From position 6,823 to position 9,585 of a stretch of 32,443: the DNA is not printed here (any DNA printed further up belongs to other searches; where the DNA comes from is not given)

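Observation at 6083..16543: Orphan VirB/Trb/Tra-like type IV secretion operon with no coupling protein, relaxase, VirB11 or mobility genes, sitting among housekeeping genes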

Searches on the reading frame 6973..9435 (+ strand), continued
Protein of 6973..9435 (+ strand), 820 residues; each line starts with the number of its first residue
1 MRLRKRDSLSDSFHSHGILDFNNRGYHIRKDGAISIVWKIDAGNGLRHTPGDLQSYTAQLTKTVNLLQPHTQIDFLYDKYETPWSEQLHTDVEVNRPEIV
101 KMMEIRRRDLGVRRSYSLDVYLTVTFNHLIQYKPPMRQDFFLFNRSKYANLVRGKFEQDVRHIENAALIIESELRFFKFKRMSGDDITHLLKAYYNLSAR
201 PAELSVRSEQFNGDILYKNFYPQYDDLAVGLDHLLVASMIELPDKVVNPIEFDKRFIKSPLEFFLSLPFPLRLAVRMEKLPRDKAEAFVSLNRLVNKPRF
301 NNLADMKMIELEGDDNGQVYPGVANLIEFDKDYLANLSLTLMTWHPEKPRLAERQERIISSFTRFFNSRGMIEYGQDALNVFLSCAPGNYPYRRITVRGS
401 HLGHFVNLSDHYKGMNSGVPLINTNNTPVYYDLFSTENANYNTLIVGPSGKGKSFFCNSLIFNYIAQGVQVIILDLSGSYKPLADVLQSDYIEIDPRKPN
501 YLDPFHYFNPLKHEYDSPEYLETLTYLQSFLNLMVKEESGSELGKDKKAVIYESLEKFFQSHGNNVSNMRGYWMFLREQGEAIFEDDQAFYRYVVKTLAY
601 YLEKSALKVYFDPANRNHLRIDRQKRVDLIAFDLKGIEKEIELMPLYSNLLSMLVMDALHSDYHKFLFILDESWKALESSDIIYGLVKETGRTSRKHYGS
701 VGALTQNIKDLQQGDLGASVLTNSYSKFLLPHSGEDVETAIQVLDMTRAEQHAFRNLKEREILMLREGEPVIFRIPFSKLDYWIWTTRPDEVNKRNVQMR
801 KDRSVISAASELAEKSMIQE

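Call 49: search_protein_families(library=pfam, proteins=[L076:15589-16272:+, L039:15691-16287:+, L012:14976-15875:+, L080:7096-7803:+, L039:12539-13183:+, L012:8533-8997:+, L086:11804-12064:+, L096:17159-18157:+, L096:18845-20404:+, L096:18287-18775:+], max_evalue=0.01)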
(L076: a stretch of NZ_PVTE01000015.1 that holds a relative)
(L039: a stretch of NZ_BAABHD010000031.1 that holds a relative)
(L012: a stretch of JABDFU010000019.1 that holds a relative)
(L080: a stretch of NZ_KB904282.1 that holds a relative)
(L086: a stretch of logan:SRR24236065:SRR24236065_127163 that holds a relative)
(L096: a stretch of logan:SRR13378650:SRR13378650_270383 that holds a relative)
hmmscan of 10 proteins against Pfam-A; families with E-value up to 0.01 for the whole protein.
L076:15589-16272:+ (227 aa): 1 family
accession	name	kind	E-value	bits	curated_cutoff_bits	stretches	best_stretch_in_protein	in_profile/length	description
PF10626.15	TraO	-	1.1e-29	103.9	25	1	58-221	3-168/168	Conjugative transposon protein TraO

L039:15691-16287:+ (198 aa): 1 family
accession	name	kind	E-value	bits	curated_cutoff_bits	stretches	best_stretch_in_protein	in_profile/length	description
PF10626.15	TraO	-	1.2e-32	113.5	25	1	29-192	3-168/168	Conjugative transposon protein TraO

L012:14976-15875:+ (299 aa): 0 families

L080:7096-7803:+ (235 aa): 2 families
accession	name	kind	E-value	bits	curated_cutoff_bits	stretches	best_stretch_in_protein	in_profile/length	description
PF13605.11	DUF4141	-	1.6e-23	82.3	30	1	30-82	1-53/53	Domain of unknown function (DUF4141)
PF20663.3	COG4_N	-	0.003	18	27.3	0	51-101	25-75/107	Conserved oligomeric Golgi complex subunit 4, N-terminal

L039:12539-13183:+ (214 aa): 0 families

L012:8533-8997:+ (154 aa): 0 families

L086:11804-12064:+ (86 aa): 2 families
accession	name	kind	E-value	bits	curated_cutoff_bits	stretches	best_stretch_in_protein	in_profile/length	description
PF08239.17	SH3_3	-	7.2e-05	23.3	27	1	50-75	25-51/54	Bacterial SH3 domain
PF06347.19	SH3_4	-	0.0019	18.3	24.1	1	50-73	27-50/56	Bacterial SH3 domain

L096:17159-18157:+ (332 aa): 0 families

L096:18845-20404:+ (519 aa): 3 families
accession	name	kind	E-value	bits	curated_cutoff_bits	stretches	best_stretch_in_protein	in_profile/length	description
PF18911.6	PKD_4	-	0.00014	22.3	27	0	143-166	16-39/85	PKD domain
PF22352.2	K319L-like_PKD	-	0.0041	17.5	27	0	284-314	46-76/84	K319L-like, PKD domain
PF00801.26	PKD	-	0.007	16.8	23.5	0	97-124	51-78/80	PKD domain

L096:18287-18775:+ (162 aa): 0 families

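Call 58: search_protein_representatives(protein=P0001)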
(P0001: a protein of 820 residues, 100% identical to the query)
Query: 820 residues. Proteins with E-value up to 0.001 (for the whole library): 2875; up to 1e-10: 911; up to 1e-30: 21. The best 150 are listed.
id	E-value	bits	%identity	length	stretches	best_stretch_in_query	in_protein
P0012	2.1e-287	972.0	55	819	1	1-815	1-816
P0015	2.8e-207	707.0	44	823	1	1-815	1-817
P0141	1.1e-122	427.2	34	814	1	7-815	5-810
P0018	9.1e-119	414.3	34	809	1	24-812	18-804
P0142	3.7e-51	190.7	27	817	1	141-814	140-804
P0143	6.8e-38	146.8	27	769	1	216-794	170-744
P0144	2.6e-36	141.6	29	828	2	336-735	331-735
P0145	4.0e-36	140.9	31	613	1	397-809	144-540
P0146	4.9e-36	140.7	31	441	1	396-803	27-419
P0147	6.1e-36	140.4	26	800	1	226-813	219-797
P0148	1.3e-35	139.3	28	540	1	332-809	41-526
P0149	1.9e-34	135.4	26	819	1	266-804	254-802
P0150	2.2e-34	135.2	27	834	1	350-790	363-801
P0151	3.4e-34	134.6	29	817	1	333-761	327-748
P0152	2.3e-32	128.5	27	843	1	227-790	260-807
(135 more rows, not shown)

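Call 60: search_dna_similar(query=P0001, collection=plasmids, mode=protein, max_rows=30, max_evalue=1e-8)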
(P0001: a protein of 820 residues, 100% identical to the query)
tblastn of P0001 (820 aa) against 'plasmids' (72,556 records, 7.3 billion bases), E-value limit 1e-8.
Records with a match: 885; places in all: 897; records where one place covers at least 80% of the query: 0.
Best place of each record, by identity: <60% 885.
By first word of the organism name: Acinetobacter 256; Providencia 106; Vibrio 35; Enterobacter 35; Legionella 35; Clostridium 34; Pseudomonas 31; Hymenobacter 30; Proteus 29; Citrobacter 25; and 98 more.
By predicted mobility (MOB-suite, as given by PLSDB): conjugative 609; non-mobilizable 187; mobilizable 89.
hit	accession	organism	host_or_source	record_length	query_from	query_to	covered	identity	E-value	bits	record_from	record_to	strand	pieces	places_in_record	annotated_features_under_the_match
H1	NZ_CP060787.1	Hymenobacter qilianensis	single bacterial strain,ermafrost ...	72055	179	796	75%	23.7%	2e-26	125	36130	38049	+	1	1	type IV secretion system DNA-binding domain-containing protein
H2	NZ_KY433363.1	Proteus mirabilis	-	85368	326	812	59%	24.8%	1e-16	93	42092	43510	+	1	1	traC: type IV secretion system protein TraC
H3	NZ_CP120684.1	Tunicatimonas pelagia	animal_env,cell culture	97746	290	817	64%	22.3%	1e-24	118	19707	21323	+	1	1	TraM recognition domain-containing protein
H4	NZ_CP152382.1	Marinobacter sp. SBY-1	mixed culture,aerobic biological filter ...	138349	311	820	62%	22.9%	3e-12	79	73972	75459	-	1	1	traC: type IV secretion system protein TraC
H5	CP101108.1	Candidatus Cardinium sp.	Dermatophagoides farinae,symbiont ...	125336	369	811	54%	25.3%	5e-22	110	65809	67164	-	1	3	hypothetical protein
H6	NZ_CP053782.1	Edwardsiella ictaluri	-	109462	337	808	58%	22.8%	1e-16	93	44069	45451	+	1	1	traC: type IV secretion system protein TraC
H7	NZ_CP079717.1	Shewanella xiamenensis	hospital wastewater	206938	353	820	57%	22.9%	9e-10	71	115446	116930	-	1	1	TraC family protein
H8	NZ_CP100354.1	Salmonella enterica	pork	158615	337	808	58%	22.7%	7e-17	94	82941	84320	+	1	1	traC: type IV secretion system protein TraC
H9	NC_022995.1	Burkholderia sp. M701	-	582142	392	815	52%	25.2%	3e-19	101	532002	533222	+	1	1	traC: type IV secretion system protein TraC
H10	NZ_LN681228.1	Xenorhabdus nematophila AN6/1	-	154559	337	808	58%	22.6%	9e-17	93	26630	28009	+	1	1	traC: type IV secretion system protein TraC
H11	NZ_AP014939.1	Citrobacter freundii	-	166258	337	808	58%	22.6%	1e-16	93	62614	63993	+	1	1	traC: type IV secretion system protein TraC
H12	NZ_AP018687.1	Vibrio rumoiensis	-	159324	337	808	58%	22.6%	1e-16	93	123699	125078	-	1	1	traC: type IV secretion system protein TraC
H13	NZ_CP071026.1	Enterobacter hormaechei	Homo sapiens,Chromosome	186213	337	808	58%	22.6%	1e-16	93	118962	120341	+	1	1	traC: type IV secretion system protein TraC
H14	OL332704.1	uncultured bacterium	-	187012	337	808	58%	22.6%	1e-16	93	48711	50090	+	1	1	none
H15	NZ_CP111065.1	Chondrinema litorale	Seaweed,red alga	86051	308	818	62%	20.7%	2e-18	99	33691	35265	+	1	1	DUF87 domain-containing protein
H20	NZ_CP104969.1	Phyllobacterium zundukense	Vicia costata,cell culture,root nodule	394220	294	781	60%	21.4%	9e-10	71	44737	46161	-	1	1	VirB4 family type IV secretion system protein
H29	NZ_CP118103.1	Paenibacillus urinalis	Homo sapiens,blood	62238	363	798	53%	23.6%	1e-10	73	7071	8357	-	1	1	VirB4-like conjugal transfer ATPase, CD1110 family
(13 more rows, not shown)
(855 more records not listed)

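Call 61: get_annotated_region(hit=H2, flank=1500)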
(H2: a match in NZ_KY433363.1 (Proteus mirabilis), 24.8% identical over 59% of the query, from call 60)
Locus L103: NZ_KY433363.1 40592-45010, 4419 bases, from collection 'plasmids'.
description: Proteus mirabilis strain R997 plasmid pR997, complete sequence
organism: Proteus mirabilis (NCBI taxid 584)
taxonomy: Bacteria; Pseudomonadota; Gammaproteobacteria; Enterobacterales; Morganellaceae; Proteus; Proteus mirabilis
host: -; source: -; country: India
typing (MOB-suite, as given by PLSDB): mobilizable
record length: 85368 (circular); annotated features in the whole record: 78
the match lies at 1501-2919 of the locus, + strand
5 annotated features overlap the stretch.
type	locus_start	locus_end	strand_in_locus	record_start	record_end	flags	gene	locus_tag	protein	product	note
CDS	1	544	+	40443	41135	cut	-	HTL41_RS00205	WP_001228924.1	DsbC family protein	-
CDS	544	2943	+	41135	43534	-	traC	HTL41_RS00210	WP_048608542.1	type IV secretion system protein TraC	-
CDS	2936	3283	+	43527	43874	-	-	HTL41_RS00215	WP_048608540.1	hypothetical protein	-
CDS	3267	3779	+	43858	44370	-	-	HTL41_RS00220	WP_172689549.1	S26 family signal peptidase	GO:0006465 - signal peptide processing [Evidence IEA]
CDS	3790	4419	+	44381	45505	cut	-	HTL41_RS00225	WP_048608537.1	TrbC family F-type conjugative pilus assembly protein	-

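Call 62: get_annotated_region(hit=H9, flank=1500)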
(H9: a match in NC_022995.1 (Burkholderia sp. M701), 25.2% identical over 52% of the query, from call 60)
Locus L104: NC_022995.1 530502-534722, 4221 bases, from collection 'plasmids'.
description: Burkholderia sp. M701 plasmid pM7012, complete sequence
organism: Burkholderia sp. M701 (NCBI taxid 326454)
taxonomy: Bacteria; Pseudomonadota; Betaproteobacteria; Burkholderiales; Burkholderiaceae; Burkholderia; Burkholderia sp. M701
host: -; source: -; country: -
typing (MOB-suite, as given by PLSDB): conjugative; relaxase MOBF; mating-pair formation MPF_F
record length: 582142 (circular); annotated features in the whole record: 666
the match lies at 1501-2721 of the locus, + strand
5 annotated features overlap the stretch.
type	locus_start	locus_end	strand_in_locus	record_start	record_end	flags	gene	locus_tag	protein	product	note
CDS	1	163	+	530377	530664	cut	traA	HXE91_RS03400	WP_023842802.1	TraA family conjugative transfer protein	-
CDS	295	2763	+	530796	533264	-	traC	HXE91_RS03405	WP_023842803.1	type IV secretion system protein TraC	-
CDS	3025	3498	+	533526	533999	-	-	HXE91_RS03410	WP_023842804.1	hypothetical protein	-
CDS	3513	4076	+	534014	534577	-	lepB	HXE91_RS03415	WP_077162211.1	signal peptidase I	GO:0009306 - protein secretion [Evidence IEA]; GO:0006465 - signal peptide processing [Evidence IEA]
CDS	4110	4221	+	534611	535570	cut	traF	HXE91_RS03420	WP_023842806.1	conjugal transfer protein TraF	-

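Call 63: get_annotated_region(hit=H20, flank=1500)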
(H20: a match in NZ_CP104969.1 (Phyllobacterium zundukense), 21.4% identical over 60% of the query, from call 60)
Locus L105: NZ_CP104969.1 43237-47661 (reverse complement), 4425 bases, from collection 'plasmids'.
description: Phyllobacterium zundukense strain A18/3m plasmid p_unnamed4, complete sequence
organism: Phyllobacterium zundukense (NCBI taxid 1867719)
taxonomy: Bacteria; Pseudomonadota; Alphaproteobacteria; Hyphomicrobiales; Phyllobacteriaceae; Phyllobacterium; Phyllobacterium zundukense
host: -; source: Vicia costata,cell culture,root nodule; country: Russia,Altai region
typing (MOB-suite, as given by PLSDB): non-mobilizable
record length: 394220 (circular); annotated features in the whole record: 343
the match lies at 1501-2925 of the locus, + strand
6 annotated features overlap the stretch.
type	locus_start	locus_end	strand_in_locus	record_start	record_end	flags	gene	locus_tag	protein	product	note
CDS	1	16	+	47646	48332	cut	-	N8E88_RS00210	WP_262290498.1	lytic transglycosylase domain-containing protein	-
CDS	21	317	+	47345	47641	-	-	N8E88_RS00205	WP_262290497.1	TrbC/VirB2 family protein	-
CDS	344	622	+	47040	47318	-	-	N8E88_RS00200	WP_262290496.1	VirB3 family type IV secretion system protein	-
CDS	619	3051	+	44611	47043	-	-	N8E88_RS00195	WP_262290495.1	VirB4 family type IV secretion system protein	-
CDS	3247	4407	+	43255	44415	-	-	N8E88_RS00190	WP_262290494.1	type IV secretion system protein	-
CDS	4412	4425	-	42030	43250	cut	-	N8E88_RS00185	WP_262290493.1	glycosyltransferase family 4 protein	-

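Call 64: get_annotated_region(hit=H29, flank=1500)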
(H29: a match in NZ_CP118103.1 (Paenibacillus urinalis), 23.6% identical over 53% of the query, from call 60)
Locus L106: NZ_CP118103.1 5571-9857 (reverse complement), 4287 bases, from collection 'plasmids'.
description: Paenibacillus urinalis strain 2022CK-00830 plasmid unnamed2, complete sequence
organism: Paenibacillus urinalis (NCBI taxid 521520)
taxonomy: Bacteria; Bacillota; Bacilli; Bacillales; Paenibacillaceae; Paenibacillus; Paenibacillus urinalis
host: -; source: Homo sapiens,blood; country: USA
typing (MOB-suite, as given by PLSDB): non-mobilizable
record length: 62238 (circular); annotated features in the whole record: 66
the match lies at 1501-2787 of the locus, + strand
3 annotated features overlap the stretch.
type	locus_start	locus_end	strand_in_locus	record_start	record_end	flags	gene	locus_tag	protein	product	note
CDS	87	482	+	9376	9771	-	-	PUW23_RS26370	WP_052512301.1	PrgI family protein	-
CDS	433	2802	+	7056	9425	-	-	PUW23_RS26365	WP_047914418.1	VirB4-like conjugal transfer ATPase, CD1110 family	-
CDS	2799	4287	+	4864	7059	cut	-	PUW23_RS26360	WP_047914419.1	NlpC/P60 family protein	-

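Call 68: find_encoding_contigs(protein=P0005, flank=10000, max_places=2)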
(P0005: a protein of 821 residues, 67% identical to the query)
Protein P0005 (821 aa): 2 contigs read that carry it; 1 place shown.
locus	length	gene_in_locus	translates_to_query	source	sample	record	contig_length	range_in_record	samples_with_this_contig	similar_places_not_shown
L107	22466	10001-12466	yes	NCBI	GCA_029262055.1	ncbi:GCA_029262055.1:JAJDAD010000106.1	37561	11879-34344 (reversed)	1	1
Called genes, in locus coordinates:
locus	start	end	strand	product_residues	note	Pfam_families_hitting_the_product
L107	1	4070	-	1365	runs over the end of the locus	PF00884:Sulfatase, PF16347:SGSH_C, PF18998:Flg_new_2, PF07470:Glyco_hydro_88, PF18998:Flg_new_2, PF24517:CBM96, PF13860:FlgD_ig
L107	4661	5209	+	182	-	-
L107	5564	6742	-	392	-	-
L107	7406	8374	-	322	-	PF01007:IRK (weak), PF00520:Ion_trans (weak), PF07885:Ion_trans_2 (weak), PF17655:IRK_C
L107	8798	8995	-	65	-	-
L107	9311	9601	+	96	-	-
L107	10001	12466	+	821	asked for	PF12846:AAA_10 (faint), PF19044:P-loop_TraG, PF01935:DUF87 (weak)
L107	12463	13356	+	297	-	-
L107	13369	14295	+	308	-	PF04610:TrbL (weak)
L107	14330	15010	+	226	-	-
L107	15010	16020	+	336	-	PF12508:Transposon_TraM (faint)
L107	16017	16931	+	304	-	PF13595:DUF4138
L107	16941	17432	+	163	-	-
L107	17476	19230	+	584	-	PF00801:PKD (faint), PF17963:Big_9 (faint), PF22352:K319L-like_PKD (faint), PF18911:PKD_4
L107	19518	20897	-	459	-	PF05195:AMP_N, PF00557:Peptidase_M24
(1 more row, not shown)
